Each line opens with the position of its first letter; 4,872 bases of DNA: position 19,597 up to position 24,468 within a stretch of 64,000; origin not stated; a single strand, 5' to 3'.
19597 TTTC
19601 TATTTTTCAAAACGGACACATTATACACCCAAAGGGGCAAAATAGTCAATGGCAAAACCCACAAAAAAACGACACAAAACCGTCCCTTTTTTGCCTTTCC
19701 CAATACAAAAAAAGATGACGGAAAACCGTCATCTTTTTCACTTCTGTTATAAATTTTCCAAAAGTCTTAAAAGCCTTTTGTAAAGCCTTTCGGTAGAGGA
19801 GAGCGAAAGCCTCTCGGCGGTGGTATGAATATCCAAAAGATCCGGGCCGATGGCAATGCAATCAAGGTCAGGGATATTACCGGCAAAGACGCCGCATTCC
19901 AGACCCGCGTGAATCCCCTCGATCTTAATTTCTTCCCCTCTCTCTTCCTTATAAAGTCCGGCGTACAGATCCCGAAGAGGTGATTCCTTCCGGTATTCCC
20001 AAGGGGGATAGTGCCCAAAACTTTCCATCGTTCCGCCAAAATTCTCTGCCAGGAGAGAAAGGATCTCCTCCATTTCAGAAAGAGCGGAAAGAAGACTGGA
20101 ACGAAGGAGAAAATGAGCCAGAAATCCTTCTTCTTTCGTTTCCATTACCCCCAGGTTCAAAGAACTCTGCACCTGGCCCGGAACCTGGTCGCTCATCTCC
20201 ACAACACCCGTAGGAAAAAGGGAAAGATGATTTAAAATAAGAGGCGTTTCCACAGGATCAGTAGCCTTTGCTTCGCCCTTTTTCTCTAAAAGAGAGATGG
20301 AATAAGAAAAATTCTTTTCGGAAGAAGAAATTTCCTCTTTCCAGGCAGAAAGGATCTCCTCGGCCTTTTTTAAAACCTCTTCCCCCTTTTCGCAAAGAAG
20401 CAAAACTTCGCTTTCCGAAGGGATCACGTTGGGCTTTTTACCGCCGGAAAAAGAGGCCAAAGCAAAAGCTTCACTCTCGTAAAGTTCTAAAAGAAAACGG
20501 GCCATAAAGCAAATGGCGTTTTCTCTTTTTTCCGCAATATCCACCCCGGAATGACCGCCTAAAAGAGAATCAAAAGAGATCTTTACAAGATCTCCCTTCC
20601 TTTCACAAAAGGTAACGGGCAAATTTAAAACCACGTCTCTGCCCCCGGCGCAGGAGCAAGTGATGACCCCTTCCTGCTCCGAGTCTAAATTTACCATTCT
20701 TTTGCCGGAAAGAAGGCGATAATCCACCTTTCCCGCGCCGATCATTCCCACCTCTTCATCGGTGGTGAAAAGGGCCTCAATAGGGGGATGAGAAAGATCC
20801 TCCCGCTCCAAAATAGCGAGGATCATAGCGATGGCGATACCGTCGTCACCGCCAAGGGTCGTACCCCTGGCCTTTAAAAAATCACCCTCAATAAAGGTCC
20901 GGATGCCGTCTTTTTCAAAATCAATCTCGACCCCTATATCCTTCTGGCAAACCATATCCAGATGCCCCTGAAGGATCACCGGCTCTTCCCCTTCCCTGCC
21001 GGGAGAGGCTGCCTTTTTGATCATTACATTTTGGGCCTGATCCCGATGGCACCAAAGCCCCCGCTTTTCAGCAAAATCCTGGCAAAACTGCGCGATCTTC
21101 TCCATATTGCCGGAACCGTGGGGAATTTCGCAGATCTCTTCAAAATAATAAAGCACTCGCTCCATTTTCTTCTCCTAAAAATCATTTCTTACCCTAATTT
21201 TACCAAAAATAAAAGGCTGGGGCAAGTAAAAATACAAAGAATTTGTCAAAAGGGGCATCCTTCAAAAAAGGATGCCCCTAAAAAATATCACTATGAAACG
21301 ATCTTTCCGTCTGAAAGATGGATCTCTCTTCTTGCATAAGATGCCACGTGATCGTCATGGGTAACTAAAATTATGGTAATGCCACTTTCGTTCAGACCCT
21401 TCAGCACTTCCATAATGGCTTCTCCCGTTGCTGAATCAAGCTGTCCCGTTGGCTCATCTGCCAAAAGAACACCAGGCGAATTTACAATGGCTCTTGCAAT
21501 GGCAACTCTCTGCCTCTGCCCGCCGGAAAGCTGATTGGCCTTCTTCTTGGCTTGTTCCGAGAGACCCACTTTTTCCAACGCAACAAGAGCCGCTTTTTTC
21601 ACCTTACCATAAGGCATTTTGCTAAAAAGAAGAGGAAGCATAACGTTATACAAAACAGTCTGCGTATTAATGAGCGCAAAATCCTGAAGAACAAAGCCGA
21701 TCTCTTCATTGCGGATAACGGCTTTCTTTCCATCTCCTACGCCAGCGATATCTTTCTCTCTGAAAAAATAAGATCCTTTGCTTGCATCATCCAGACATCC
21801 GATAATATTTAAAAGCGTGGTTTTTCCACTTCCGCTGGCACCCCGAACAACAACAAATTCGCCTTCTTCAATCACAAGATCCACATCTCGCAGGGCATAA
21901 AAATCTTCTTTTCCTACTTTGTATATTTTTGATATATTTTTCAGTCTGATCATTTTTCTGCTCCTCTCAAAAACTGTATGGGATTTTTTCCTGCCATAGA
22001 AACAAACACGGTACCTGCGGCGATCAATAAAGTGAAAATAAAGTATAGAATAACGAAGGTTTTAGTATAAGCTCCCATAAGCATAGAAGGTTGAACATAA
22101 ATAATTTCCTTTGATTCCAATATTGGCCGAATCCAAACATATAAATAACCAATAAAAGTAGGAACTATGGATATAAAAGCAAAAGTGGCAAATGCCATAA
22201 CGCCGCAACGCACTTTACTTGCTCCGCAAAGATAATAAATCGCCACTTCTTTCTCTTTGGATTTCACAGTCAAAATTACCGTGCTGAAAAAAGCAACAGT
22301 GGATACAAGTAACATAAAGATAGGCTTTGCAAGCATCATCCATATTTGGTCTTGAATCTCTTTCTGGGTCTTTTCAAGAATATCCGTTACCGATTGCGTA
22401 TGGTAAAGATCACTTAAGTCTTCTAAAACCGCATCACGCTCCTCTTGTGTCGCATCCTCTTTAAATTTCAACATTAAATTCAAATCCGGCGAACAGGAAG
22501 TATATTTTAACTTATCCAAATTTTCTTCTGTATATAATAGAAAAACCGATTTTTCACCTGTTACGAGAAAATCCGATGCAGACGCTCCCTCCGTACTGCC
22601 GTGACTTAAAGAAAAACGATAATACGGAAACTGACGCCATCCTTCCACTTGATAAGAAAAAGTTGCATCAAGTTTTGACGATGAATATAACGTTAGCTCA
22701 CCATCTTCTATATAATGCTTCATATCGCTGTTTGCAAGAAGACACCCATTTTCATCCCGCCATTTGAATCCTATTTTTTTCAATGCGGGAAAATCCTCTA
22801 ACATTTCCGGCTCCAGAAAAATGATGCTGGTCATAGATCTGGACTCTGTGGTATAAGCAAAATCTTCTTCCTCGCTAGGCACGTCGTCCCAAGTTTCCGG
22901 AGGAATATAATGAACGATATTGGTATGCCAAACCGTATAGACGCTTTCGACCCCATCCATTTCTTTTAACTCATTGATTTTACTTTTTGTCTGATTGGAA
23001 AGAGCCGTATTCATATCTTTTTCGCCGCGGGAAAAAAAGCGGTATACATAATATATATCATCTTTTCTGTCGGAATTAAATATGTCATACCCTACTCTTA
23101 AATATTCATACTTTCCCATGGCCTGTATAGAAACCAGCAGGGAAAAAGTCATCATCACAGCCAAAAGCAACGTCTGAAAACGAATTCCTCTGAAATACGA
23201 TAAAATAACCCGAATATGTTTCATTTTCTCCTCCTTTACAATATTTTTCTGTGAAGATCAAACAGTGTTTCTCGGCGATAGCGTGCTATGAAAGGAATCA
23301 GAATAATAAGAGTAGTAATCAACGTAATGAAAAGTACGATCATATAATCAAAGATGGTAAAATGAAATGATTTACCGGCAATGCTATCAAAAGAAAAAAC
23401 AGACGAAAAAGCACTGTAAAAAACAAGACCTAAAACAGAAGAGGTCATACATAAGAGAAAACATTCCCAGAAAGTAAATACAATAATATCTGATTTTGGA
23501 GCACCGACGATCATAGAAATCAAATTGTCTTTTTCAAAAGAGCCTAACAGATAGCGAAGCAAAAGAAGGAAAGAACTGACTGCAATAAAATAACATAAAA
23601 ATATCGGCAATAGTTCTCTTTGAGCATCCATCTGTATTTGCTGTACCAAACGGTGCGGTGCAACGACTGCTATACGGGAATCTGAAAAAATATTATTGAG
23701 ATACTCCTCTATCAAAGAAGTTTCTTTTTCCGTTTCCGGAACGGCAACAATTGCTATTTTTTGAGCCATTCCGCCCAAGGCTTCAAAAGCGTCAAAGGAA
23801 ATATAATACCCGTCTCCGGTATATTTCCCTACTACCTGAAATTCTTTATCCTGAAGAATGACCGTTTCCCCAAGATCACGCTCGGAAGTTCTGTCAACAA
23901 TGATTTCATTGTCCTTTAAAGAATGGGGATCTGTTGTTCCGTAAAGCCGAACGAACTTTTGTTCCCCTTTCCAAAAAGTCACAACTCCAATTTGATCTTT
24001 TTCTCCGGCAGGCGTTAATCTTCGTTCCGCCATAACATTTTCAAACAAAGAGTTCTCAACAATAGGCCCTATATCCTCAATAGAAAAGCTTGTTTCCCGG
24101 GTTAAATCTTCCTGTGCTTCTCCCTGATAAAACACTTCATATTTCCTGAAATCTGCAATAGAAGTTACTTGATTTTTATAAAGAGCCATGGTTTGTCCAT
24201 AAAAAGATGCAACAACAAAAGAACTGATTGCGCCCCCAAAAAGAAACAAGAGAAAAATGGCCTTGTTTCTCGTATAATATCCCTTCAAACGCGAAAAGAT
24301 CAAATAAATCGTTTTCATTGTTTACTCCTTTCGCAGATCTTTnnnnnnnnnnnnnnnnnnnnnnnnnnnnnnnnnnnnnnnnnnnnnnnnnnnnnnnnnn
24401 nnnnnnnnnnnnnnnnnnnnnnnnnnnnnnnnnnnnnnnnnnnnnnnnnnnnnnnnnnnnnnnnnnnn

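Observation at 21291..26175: Operon of a Sec-secreted small protein followed by three FtsX-type permeases and one ABC ATPase: possible lactococcin-972-style bacteriocin/immunity locus or novel export system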

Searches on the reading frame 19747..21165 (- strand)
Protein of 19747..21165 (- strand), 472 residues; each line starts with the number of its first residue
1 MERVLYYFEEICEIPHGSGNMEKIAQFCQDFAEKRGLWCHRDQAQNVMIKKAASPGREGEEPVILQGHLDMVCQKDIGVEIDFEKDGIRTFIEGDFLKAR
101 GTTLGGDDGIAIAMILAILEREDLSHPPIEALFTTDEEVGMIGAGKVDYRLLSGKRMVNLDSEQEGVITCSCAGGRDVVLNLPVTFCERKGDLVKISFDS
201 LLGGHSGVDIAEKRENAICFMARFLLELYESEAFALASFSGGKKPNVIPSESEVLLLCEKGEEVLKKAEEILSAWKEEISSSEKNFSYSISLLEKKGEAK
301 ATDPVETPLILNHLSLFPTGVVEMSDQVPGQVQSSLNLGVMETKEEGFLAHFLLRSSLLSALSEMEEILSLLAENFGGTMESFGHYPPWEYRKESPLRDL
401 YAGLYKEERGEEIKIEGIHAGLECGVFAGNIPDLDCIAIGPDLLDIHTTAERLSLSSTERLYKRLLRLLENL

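Call 114: search_protein_families(library=pfam, proteins=[window:19747-21165:-], max_evalue=0.001)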
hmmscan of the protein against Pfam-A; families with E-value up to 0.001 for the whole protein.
window:19747-21165:- (472 aa): 2 families
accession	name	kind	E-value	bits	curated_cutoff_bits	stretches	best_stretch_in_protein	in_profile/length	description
PF01546.33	Peptidase_M20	-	2e-12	47.9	24.6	1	64-471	1-206/206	Peptidase family M20/M25/M40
PF07687.19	M20_dimer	-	1.2e-07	32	21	1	204-279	18-99/107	Peptidase dimerisation domain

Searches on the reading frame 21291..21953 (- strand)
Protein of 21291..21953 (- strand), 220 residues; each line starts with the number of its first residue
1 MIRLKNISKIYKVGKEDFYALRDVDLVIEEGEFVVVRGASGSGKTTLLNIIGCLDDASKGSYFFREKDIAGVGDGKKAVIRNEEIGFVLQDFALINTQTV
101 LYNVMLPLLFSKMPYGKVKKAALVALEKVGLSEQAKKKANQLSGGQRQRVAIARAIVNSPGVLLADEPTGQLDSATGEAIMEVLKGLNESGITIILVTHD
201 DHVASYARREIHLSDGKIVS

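Call 3: search_protein_families(library=pfam, proteins=[window:21291-21953:-], max_evalue=0.1)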
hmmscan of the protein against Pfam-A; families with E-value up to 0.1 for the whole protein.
window:21291-21953:- (220 aa): 14 families
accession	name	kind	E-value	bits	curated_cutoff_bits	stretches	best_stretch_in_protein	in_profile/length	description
PF00005.33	ABC_tran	-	6.2e-30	105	25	1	21-169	1-136/137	ABC transporter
PF13304.12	AAA_21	-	1.1e-06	29.4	27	2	34-61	2-32/304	AAA domain, putative AbiEii toxin, Type IV TA system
PF02463.25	SMC_N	-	0.00012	22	40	1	31-211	24-209/220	RecF/RecN/SMC N terminal domain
PF00437.27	T2SSE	-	0.0033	16.6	24.9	0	32-50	143-161/370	Type II/IV secretion system protein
PF25199.1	nSTAND_NTPase5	-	0.0036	17.6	34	1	30-53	40-63/145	Novel STAND NTPase 5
PF13401.12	AAA_22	-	0.005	17.6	27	1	31-197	5-121/130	AAA domain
PF13191.12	AAA_16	-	0.0059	17.6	32.6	1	30-50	23-43/167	AAA ATPase domain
PF20720.3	nSTAND3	-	0.0063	16.7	27.2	1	26-51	12-37/155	Novel STAND NTPase 3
PF13555.12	AAA_29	-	0.013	15.7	27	1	26-48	17-39/61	P-loop containing region of AAA domain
PF03193.22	RsgA_GTPase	-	0.014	15.6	30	1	9-51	85-126/174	RsgA GTPase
PF13481.12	AAA_25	-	0.017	15.2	27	1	27-48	29-50/195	AAA domain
PF05729.18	NACHT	-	0.026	14.8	26.7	1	33-50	2-19/167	NACHT domain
PF13604.12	AAA_30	-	0.028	14.6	27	0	29-51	15-38/191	AAA domain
PF13476.12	AAA_23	-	0.05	14.7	27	1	23-51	14-39/201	AAA domain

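Call 4: search_protein_families(library=ncbifam, proteins=[window:21291-21953:-], max_evalue=0.1)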
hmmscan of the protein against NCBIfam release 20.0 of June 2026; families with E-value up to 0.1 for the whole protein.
window:21291-21953:- (220 aa): 204 families (the best 25 are shown)
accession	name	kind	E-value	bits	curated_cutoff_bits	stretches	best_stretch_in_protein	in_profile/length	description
TIGR02211.1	LolD_lipo_ex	equivalog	9.4e-64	214.9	307.75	1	1-219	1-220/221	lipoprotein-releasing ABC transporter ATP-binding protein LolD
TIGR03608.1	L_ocin_972_ABC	subfamily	2.8e-63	213.1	254.85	1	4-213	1-206/206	putative bacteriocin export ABC transporter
NF007826.0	PRK10535.1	equivalog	2.8e-61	207.6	966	1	2-220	5-223/648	macrolide ABC transporter ATP-binding protein/permease MacB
NF038007.1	ABC_ATP_DarD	equivalog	1.3e-60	204.5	375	1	1-218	1-218/218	darobactin export ABC transporter ATP-binding protein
TIGR02673.1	FtsE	equivalog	3.4e-59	200.1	264.85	1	1-217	1-214/214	cell division ATP-binding protein FtsE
TIGR02982.1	heterocyst_DevA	subfamily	1.9e-55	187.8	295.8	1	2-218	2-219/220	ABC exporter ATP-binding subunit, DevA family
NF008639.0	PRK11629.1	equivalog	7.6e-54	182.6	360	1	2-218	7-224/234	lipoprotein-releasing ABC transporter ATP-binding protein LolD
TIGR02315.1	ABC_phnC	equivalog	2.1e-53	181.3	266.1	1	1-219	1-225/243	phosphonate ABC transporter ATP-binding protein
NF007879.0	PRK10584.1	equivalog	1.2e-51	175.7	336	1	4-218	9-224/228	putative ABC transporter ATP-binding protein YbbA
TIGR02314.1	ABC_MetN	equivalog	1.3e-46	159.2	499.7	1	1-205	1-205/343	methionine ABC transporter ATP-binding protein MetN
NF040933.2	ABC_arch_GlcV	equivalog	1.5e-45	155.6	450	1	2-218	3-220/357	glucose ABC transporter ATP-binding protein GlcV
TIGR03265.1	PhnT2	equivalog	1.7e-44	152.5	457.7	1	5-204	8-198/353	putative 2-aminoethylphosphonate ABC transporter ATP-binding protein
NF043075.1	MMSYN1_0197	equivalog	2.1e-43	148.6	550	1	1-204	2-196/341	spermidine/putrescine ABC transporter ATP-binding protein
NF006987.0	PRK09452.1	equivalog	3.3e-43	147.8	482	1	1-218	17-226/378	spermidine/putrescine ABC transporter ATP-binding protein PotA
NF007027.0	PRK09493.1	equivalog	1.2e-42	145.9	379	1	1-219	1-215/240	glutamine ABC transporter ATP-binding protein GlnQ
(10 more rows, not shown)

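Call 39: search_solved_structures(query=window:21291-21953:-, max_evalue=1e-30)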
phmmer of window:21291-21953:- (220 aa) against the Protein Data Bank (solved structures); distinct sequences matched with E-value up to 1e-30: 60.
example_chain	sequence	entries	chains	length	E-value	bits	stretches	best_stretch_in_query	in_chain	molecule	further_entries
5xu1_A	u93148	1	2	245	4.2e-63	216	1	1-218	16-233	ABC transporter ATP-binding protein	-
1f3o_A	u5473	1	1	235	1.1e-61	211.4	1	1-218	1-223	HYPOTHETICAL ABC TRANSPORTER ATP-BINDING PROTEIN MJ0796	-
1l2t_A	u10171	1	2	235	2.8e-61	210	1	1-218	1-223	Hypothetical ABC transporter ATP-binding protein MJ0796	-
3tif_A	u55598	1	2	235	4.7e-60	206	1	1-218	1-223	Uncharacterized ABC transporter ATP-binding protein MJ0796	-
5lil_A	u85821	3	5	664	5.8e-57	195.9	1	2-220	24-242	Macrolide export ATP-binding/permease protein MacB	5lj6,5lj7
5lj9_A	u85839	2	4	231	3.2e-50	173.9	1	2-219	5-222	Macrolide export ATP-binding/permease protein MacB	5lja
5nik_J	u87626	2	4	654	4.5e-49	170.2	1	2-219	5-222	Macrolide export ATP-binding/permease protein MacB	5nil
5gko_A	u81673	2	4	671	1.9e-48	168.1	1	2-220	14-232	Macrolide export ATP-binding/permease protein MacB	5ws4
2pcj_A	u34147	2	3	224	2e-47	164.8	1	2-219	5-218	Lipoprotein-releasing system ATP-binding protein lolD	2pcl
9w35_C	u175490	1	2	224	6.7e-46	159.8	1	3-217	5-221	LolD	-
7v8l_D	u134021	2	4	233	8.6e-46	159.5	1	2-219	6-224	Lipoprotein-releasing system ATP-binding protein LolD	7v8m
9w2w_D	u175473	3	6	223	8.6e-46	159.4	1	3-217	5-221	LolD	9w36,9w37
7mdy_D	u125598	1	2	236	9e-46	159.4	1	2-219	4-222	Lipoprotein-releasing system ATP-binding protein LolD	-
9rlc_D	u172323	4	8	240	9.6e-46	159.3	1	2-219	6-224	Lipoprotein-releasing system ATP-binding protein LolD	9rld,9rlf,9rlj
9rle_D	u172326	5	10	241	9.7e-46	159.3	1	2-219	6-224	Lipoprotein-releasing system ATP-binding protein LolD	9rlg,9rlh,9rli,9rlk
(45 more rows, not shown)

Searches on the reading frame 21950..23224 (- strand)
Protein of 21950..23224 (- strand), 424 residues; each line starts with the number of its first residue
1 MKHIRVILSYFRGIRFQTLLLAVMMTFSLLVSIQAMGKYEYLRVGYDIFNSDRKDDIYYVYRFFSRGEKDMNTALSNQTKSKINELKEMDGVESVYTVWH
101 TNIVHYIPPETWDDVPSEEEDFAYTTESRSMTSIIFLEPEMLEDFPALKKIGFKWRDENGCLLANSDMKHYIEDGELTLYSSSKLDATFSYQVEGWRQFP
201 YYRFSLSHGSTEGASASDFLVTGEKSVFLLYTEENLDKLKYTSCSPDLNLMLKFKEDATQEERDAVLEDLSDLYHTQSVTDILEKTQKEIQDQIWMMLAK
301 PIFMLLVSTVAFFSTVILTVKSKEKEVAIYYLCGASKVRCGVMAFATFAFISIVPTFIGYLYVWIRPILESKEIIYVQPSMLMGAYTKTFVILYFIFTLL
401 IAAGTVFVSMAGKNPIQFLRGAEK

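Call 3: search_protein_families(library=pfam, proteins=[window:21950-23224:-], max_evalue=0.1)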
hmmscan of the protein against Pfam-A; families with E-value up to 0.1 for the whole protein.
window:21950-23224:- (424 aa): 1 family
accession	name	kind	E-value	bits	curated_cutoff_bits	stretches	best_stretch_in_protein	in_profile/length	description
PF02687.27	FtsX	-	2.5e-05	24.7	25.5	1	302-407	5-103/120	FtsX-like permease C-terminal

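Call 4: search_protein_families(library=ncbifam, proteins=[window:21950-23224:-], max_evalue=0.1)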
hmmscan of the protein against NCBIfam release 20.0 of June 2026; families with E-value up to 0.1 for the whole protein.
window:21950-23224:- (424 aa): 2 families
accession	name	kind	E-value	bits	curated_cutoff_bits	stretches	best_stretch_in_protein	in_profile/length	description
NF038008.1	ABC_perm_DarB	equivalog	0.00051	18.1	700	1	292-408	271-387/777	darobactin export ABC transporter permease subunit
TIGR01654.1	bact_immun_7tm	subfamily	0.0082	14.6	189.35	1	286-416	157-291/681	bacteriocin-associated integral membrane protein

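Call 25: find_homologous_proteins(query=window:21950-23224:-, max_evalue=0.001)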
Query window:21950-23224:- (424 aa): 3 proteins with E <= 0.001 among 3463 candidates.
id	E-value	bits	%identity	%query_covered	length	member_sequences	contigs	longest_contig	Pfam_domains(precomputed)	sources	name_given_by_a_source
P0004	5.2e-281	950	100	100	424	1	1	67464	-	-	-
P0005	1.4e-109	385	44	100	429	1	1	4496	-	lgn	-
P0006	4.8e-34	136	25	100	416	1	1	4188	-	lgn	-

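Call 27: find_encoding_contigs(protein=P0005, flank=10000)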
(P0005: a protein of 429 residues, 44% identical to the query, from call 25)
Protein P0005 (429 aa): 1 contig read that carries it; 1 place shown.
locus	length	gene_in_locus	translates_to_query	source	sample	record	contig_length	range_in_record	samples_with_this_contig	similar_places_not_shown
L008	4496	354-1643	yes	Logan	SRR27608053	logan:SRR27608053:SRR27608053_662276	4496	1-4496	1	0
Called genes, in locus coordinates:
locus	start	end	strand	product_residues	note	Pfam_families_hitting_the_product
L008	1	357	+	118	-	?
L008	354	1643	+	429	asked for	-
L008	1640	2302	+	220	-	PF02463:SMC_N (faint), PF00005:ABC_tran, PF13304:AAA_21 (faint)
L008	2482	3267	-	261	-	PF12679:ABC2_membrane_2, PF12730:ABC2_membrane_4 (weak), PF12698:ABC2_membrane_3 (weak), PF10920:DUF2705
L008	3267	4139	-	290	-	PF00005:ABC_tran, PF13304:AAA_21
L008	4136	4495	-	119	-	?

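Call 28: find_encoding_contigs(protein=P0006, flank=10000)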
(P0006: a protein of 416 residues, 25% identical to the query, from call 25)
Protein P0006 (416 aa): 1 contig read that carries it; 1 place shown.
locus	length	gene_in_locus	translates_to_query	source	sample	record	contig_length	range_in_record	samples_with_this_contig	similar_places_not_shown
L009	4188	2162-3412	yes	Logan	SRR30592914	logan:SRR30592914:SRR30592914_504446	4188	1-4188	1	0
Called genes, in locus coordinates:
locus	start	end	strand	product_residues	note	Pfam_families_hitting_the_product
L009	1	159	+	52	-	?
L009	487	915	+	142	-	-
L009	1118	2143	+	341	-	-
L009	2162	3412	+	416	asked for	-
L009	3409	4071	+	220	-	PF02463:SMC_N, PF00005:ABC_tran, PF13304:AAA_21 (faint)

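Call 34: find_related_loci(query=A2, collection=genome_contigs, flank=6000)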
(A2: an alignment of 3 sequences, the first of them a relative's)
Query A2 (424 aa) in genome_contigs; peptide patterns used: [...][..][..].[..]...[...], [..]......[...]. (x = any residue, [..] = any of these).
176 stretches matched a pattern, but none encodes a relative of the query by tblastn (E <= 1e-3).

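Call 35: find_related_loci(query=A2, collection=metagenome_contigs, flank=6000)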
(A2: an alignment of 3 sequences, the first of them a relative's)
Query A2 (424 aa) in metagenome_contigs; peptide patterns used: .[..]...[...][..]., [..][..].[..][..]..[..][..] (x = any residue, [..] = any of these).
600 stretches matched a pattern, but none encodes a relative of the query by tblastn (E <= 1e-3).

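Call 38: search_solved_structures(query=A2, max_evalue=1)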
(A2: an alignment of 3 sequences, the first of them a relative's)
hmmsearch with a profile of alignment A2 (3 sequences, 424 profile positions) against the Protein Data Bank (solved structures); distinct sequences matched with E-value up to 1: 2.
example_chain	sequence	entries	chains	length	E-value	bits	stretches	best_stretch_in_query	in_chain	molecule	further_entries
9z7s_B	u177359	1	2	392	0.91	11.6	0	25-65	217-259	Magnesium transporter NIPA2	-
9z6n_A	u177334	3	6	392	0.92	11.6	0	25-65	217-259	Magnesium transporter NIPA2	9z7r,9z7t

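Call 92: search_protein_families(library=padloc, proteins=[window:21950-23224:-], max_evalue=0.01)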
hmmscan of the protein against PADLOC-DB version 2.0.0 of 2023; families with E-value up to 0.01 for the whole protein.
window:21950-23224:- (424 aa): 0 families

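Call 108: search_dna_similar(query=window:21950-23224:-, collection=plasmids, mode=protein, max_evalue=0.001, max_rows=15)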
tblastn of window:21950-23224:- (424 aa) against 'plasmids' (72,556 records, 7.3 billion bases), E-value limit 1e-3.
No match.

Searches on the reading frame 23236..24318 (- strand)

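Call 3: search_protein_families(library=pfam, proteins=[window:23236-24318:-], max_evalue=0.1)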
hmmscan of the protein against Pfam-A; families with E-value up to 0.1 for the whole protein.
window:23236-24318:- (360 aa): 3 families
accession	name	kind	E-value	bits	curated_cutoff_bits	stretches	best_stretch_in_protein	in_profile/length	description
PF02687.27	FtsX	-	1.1e-06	29.1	25.5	1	239-350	4-118/120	FtsX-like permease C-terminal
PF12704.14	MacB_PCD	-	0.013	16.2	27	1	20-180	14-178/207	MacB-like periplasmic core domain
PF09371.15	Tex_N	-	0.014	15.5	32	1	341-351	31-41/75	Tex-like protein N-terminal domain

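Call 4: search_protein_families(library=ncbifam, proteins=[window:23236-24318:-], max_evalue=0.1)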
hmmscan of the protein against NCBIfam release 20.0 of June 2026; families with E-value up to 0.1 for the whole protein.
window:23236-24318:- (360 aa): 0 families

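Call 92: search_protein_families(library=padloc, proteins=[window:23236-24318:-], max_evalue=0.01)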
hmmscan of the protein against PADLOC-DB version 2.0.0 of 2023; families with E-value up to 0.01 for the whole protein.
window:23236-24318:- (360 aa): 0 families
